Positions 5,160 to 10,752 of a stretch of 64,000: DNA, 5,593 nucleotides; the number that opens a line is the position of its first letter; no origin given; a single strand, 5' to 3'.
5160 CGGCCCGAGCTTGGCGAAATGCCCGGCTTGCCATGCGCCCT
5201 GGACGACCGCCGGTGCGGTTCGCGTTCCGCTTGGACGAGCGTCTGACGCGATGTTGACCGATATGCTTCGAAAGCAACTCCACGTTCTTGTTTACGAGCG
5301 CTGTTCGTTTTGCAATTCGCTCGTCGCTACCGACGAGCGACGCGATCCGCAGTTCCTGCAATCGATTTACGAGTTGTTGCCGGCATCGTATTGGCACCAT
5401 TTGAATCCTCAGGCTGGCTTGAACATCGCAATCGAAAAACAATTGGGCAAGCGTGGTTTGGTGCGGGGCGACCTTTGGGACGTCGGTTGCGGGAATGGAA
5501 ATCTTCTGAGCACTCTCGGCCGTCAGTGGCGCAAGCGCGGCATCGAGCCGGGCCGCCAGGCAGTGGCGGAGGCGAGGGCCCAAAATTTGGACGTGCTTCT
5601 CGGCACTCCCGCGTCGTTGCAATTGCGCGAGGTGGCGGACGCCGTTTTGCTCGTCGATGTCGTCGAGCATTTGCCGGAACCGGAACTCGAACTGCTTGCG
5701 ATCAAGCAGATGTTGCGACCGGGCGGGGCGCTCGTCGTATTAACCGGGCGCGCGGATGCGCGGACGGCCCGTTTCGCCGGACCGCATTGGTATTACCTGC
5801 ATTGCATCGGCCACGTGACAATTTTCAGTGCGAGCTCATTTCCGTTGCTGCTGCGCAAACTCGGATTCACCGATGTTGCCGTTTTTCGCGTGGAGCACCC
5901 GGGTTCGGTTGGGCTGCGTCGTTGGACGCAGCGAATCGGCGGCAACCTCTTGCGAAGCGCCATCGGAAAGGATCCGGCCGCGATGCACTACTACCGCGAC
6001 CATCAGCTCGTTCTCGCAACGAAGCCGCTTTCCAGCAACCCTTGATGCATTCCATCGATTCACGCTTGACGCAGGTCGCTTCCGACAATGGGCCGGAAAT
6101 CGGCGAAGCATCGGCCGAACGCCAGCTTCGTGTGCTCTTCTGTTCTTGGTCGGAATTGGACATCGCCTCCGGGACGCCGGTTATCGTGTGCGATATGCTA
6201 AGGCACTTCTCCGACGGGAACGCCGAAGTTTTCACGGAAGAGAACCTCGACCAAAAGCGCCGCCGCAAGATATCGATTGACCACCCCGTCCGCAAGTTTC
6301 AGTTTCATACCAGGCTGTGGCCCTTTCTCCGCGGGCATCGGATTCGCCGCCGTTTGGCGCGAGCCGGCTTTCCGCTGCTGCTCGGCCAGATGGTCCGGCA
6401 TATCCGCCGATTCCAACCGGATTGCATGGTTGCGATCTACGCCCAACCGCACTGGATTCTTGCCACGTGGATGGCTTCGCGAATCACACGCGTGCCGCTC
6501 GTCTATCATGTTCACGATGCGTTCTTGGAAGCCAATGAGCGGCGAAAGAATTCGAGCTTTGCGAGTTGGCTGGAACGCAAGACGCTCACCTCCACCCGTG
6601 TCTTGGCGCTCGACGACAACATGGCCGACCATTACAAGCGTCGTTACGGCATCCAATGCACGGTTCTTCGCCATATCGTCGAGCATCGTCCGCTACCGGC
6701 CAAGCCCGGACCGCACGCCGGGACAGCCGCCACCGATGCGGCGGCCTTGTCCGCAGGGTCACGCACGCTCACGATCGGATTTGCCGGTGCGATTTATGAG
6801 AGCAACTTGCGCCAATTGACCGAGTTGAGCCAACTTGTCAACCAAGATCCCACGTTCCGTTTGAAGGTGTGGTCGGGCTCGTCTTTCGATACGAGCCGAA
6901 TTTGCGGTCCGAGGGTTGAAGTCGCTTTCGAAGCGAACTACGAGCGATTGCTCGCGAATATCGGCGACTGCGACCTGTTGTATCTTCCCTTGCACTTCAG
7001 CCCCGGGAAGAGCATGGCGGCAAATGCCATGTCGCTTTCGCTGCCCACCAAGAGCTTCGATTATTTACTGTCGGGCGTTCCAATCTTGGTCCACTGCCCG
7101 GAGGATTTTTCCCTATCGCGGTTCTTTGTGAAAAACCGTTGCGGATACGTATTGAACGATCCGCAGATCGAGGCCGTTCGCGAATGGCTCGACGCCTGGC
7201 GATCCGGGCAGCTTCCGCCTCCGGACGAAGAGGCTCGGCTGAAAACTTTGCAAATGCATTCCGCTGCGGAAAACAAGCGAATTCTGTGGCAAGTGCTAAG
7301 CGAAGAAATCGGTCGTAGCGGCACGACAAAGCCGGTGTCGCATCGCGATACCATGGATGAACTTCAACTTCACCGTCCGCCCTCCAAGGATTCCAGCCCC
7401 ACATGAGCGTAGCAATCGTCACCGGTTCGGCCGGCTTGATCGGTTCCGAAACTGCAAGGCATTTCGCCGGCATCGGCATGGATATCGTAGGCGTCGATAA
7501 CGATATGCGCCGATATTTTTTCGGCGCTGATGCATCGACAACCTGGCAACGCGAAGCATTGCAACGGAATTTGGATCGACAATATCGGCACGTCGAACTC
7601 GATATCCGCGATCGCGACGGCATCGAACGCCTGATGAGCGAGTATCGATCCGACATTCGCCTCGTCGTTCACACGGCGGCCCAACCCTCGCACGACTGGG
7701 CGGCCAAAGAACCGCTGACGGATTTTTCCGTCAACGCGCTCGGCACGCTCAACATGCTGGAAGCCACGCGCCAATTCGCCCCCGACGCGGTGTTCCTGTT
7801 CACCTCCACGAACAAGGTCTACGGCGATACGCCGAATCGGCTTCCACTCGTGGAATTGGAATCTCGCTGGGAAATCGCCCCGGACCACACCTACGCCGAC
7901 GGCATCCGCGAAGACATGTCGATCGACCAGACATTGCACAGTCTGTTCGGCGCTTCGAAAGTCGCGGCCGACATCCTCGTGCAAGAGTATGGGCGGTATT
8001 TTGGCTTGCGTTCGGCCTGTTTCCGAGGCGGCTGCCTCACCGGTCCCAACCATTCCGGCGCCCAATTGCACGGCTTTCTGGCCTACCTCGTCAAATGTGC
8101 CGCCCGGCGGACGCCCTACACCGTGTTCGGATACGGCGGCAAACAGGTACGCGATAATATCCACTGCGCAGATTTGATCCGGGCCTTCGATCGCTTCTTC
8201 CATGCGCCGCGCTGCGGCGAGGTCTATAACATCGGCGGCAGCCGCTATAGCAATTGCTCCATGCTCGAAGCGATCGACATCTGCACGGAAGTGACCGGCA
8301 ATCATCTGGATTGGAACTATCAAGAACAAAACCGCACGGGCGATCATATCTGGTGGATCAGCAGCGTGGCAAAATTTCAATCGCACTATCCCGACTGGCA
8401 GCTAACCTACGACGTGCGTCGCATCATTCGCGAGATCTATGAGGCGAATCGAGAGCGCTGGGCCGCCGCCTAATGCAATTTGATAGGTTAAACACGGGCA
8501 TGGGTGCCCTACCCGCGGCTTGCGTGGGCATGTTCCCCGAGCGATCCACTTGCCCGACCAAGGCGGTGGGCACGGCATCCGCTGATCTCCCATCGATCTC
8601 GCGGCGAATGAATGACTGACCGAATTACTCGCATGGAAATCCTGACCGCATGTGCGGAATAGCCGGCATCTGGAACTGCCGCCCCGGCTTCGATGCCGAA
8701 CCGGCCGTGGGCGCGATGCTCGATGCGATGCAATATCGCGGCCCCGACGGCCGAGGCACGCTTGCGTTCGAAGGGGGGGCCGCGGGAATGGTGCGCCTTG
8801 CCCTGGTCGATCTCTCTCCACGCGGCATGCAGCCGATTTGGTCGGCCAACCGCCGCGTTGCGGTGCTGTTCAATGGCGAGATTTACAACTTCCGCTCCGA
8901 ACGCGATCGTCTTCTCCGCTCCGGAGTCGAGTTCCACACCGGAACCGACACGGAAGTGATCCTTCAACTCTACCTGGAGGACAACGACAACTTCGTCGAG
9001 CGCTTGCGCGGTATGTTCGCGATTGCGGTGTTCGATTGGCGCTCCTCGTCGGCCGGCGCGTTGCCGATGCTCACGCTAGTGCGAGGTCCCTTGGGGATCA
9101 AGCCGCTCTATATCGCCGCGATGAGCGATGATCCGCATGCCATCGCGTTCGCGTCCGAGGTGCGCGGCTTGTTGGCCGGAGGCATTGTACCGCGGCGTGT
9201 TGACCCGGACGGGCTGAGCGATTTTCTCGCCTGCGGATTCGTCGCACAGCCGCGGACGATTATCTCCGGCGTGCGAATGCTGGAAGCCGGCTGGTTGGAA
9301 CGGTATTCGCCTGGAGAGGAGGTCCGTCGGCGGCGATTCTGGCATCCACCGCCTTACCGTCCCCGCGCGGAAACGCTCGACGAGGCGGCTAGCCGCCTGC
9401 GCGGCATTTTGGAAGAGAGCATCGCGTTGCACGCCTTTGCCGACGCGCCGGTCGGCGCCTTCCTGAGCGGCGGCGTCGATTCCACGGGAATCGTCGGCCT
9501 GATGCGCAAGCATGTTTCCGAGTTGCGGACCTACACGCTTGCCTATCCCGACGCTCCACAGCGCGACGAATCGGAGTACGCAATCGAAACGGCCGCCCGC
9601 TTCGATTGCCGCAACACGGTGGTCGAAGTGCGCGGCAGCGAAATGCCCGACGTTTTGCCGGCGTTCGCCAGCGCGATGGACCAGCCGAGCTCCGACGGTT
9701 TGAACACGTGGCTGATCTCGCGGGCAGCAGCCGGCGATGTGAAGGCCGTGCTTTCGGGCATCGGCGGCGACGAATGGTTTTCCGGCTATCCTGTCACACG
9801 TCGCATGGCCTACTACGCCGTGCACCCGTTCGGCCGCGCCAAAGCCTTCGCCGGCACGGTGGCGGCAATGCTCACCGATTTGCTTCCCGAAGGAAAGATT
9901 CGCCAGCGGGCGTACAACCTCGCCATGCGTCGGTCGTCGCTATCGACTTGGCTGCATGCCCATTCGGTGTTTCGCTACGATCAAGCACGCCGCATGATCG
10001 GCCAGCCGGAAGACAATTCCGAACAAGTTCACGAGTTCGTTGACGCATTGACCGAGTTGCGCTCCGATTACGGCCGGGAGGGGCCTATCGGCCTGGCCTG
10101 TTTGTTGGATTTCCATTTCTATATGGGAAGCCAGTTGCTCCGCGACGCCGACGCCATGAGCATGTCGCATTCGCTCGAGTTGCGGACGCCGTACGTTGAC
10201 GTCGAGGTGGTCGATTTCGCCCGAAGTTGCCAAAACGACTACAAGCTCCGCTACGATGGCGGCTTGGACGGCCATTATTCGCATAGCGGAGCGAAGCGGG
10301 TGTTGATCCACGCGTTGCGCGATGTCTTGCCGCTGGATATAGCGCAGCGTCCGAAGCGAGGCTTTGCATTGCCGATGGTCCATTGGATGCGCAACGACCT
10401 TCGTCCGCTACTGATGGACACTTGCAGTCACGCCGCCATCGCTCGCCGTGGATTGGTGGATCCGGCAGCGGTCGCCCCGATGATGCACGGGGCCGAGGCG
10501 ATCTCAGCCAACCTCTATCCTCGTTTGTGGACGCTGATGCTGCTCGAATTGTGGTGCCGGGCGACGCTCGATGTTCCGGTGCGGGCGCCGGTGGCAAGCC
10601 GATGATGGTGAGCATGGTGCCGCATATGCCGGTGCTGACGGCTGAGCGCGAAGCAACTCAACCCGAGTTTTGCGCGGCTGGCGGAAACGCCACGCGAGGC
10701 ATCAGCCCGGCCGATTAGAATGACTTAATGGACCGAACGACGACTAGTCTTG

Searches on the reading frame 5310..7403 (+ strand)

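Call 6: search_protein_families(library=pfam, proteins=[window:5310-7403:+], max_evalue=0.001)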
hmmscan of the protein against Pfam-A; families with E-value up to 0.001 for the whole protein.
window:5310-7403:+ (698 aa): 3 families
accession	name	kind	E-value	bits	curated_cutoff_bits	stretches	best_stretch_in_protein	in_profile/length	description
PF13579.12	Glyco_trans_4_4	-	1.3e-09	39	29.7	1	334-448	42-147/158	Glycosyl transferase 4-like domain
PF13439.12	Glyco_transf_4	-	9.1e-09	36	28.5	1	346-449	49-155/170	Glycosyltransferase Family 4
PF13477.12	Glyco_trans_4_2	-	0.00023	21.8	23.4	1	343-409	48-116/139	Glycosyl transferase 4-like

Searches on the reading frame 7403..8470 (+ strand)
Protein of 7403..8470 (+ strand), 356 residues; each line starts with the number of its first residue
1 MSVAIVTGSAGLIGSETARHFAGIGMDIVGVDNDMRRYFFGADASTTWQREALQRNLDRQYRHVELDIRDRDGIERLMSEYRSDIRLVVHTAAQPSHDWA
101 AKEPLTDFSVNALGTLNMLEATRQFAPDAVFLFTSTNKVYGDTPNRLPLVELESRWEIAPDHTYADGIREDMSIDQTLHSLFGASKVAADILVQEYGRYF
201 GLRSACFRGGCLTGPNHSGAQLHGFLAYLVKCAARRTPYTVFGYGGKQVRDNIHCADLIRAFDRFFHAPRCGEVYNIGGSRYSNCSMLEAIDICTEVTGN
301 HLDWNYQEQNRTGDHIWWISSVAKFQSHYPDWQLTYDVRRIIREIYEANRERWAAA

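Call 6: search_protein_families(library=pfam, proteins=[window:7403-8470:+], max_evalue=0.001)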
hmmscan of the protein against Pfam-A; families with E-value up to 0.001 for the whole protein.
window:7403-8470:+ (356 aa): 7 families
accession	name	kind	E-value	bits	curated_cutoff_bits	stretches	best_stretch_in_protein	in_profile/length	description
PF01370.27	Epimerase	-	1.7e-37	129.5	20.9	1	5-278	2-240/240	NAD dependent epimerase/dehydratase family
PF16363.11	GDP_Man_Dehyd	-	3.3e-25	89.7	27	1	5-310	1-278/332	GDP-mannose 4,6 dehydratase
PF04321.23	RmlD_sub_bind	-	1.9e-09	37.5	27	1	5-143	4-108/287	RmlD substrate binding domain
PF07993.18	NAD_binding_4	-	3.9e-08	33.2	20.1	1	59-232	61-228/258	Male sterility protein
PF02719.21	Polysacc_synt_2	-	1.3e-07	31.6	20.2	1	5-139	2-131/293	Polysaccharide biosynthesis protein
PF08659.16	KR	-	1.6e-05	25.3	22.6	1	4-142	3-143/180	KR domain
PF00106.31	adh_short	-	7.3e-05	22.8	26.6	1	3-121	2-118/195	short chain dehydrogenase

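Call 68: search_protein_families(library=ncbifam, proteins=[window:7403-8470:+], max_evalue=0.00001)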
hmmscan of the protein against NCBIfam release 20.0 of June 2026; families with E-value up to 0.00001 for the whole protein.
window:7403-8470:+ (356 aa): 14 families
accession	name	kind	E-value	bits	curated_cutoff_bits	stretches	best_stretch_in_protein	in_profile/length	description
TIGR01181.1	dTDP_gluc_dehyt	equivalog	8.7e-29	100.6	365.1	1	5-352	3-317/321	dTDP-glucose 4,6-dehydratase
TIGR01179.1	galE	equivalog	1.7e-26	92.9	262.3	1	5-347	3-323/332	UDP-glucose 4-epimerase GalE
NF007490.0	PRK10084.1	subfamily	3.7e-18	65.7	649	1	5-284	4-266/361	dTDP-glucose 4,6-dehydratase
NF007582.0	PRK10217.1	equivalog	3e-17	62.8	698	1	4-291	4-266/355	dTDP-glucose 4,6-dehydratase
NF007956.0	PRK10675.1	subfamily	8.7e-17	61.3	394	1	5-344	4-324/338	UDP-glucose 4-epimerase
TIGR02622.1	CDP_4_6_dhtase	equivalog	4e-13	49.2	278.45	1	5-143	8-136/352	CDP-glucose 4,6-dehydratase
TIGR04180.1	EDH_00030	hypoth_equivalog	2.9e-12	46.3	475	1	5-308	2-266/297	NAD-dependent 4,6-dehydratase LegB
TIGR02197.1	heptose_epim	equivalog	2.3e-10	40.1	274.6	1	5-145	2-123/316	ADP-glyceromanno-heptose 6-epimerase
NF043036.1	ErythonDh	equivalog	8.4e-10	38.3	325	1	5-143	4-132/321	D-erythronate dehydrogenase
TIGR01214.1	rmlD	equivalog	2.3e-08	33.5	224.05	1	5-140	3-104/285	dTDP-4-dehydrorhamnose reductase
NF011728.1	PRK15181.1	equivalog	1.2e-07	31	760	1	5-151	19-155/348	Vi polysaccharide biosynthesis UDP-N-acetylglucosaminuronic acid C-4 epimerase TviC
NF041015.1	UDPsulfquin_syn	equivalog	3.2e-07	29.6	575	1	5-211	4-211/384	UDP-sulfoquinovose synthase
NF040491.1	SDR_subfam_4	equivalog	7.9e-07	29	265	1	3-84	2-82/256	mycofactocin-coupled SDR family oxidoreductase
NF006074.0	PRK08220.1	equivalog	7.7e-06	25.7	312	0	3-122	10-117/251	2,3-dihydro-2,3-dihydroxybenzoate dehydrogenase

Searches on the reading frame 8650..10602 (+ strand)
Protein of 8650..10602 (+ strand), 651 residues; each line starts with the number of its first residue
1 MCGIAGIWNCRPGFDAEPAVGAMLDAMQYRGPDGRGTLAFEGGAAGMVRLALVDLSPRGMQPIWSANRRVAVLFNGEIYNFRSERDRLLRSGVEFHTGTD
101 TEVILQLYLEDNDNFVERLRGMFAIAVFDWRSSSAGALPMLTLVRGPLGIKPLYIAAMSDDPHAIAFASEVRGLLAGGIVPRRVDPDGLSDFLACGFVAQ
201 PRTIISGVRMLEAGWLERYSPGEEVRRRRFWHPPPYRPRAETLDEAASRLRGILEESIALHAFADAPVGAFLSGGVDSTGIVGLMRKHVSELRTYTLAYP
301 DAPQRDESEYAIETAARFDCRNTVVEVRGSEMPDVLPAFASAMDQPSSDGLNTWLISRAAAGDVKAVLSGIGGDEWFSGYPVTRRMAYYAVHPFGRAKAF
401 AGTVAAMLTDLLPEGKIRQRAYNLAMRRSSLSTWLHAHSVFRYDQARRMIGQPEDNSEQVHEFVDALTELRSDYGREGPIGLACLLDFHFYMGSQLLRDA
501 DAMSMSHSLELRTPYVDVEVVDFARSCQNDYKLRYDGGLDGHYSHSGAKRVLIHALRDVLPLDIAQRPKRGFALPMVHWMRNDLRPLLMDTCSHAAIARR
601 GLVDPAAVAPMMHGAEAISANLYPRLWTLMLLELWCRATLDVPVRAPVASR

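Call 6: search_protein_families(library=pfam, proteins=[window:8650-10602:+], max_evalue=0.001)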
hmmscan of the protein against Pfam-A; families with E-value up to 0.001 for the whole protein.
window:8650-10602:+ (651 aa): 3 families
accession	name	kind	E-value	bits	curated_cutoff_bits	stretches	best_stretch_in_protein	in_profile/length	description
PF00733.27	Asn_synthase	-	2.5e-71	241.6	21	1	250-636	2-353/354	Asparagine synthase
PF13537.11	GATase_7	-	7.7e-30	103.9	25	1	49-175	3-122/123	Glutamine amidotransferase domain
PF13522.11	GATase_6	-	5.8e-24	85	27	1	32-170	1-130/130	Glutamine amidotransferase domain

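Call 38: search_protein_families(library=ncbifam, proteins=[window:8650-10602:+], max_evalue=0.01)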
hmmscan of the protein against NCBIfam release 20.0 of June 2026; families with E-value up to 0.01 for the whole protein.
window:8650-10602:+ (651 aa): 10 families
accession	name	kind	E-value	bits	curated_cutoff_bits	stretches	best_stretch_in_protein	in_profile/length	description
TIGR03108.1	eps_aminotran_1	hypoth_equivalog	1.5e-106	357.6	816.9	1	1-636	1-625/628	XrtA/PEP-CTERM system amidotransferase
TIGR01536.1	asn_synth_AEB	equivalog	1.7e-98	330.9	267.1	1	2-572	1-517/517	asparagine synthase (glutamine-hydrolyzing)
TIGR03104.1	trio_amidotrans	equivalog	9.1e-90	301.6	570.1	2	1-388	1-388/589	N-acetylglutaminylglutamine amidotransferase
NF006949.0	PRK09431.1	equivalog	9.5e-56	189.5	499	3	1-175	1-166/554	asparagine synthase B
NF033535.1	lass_lactam_cya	exception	1.4e-30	106.5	525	1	1-378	1-377/668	lasso peptide isopeptide bond-forming cyclase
NF033561.1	macrolact_Ik_Al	subfamily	1.4e-15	56.9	300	1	149-639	101-558/561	albusnodin/ikarugamycin family macrolactam cyclase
NF001484.0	PRK00331.1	subfamily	2.5e-09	36.1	381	1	62-129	87-164/601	isomerizing glutamine--fructose-6-phosphate transaminase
TIGR01135.1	glmS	equivalog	5.4e-09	35.1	418.05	1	62-131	86-165/607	glutamine--fructose-6-phosphate transaminase (isomerizing)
TIGR01134.1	purF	equivalog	1.7e-08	34.3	350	1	59-184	83-209/432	amidophosphoribosyltransferase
NF010587.0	PRK13980.1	equivalog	0.0098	15.1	255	0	243-328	11-95/267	NAD+ synthase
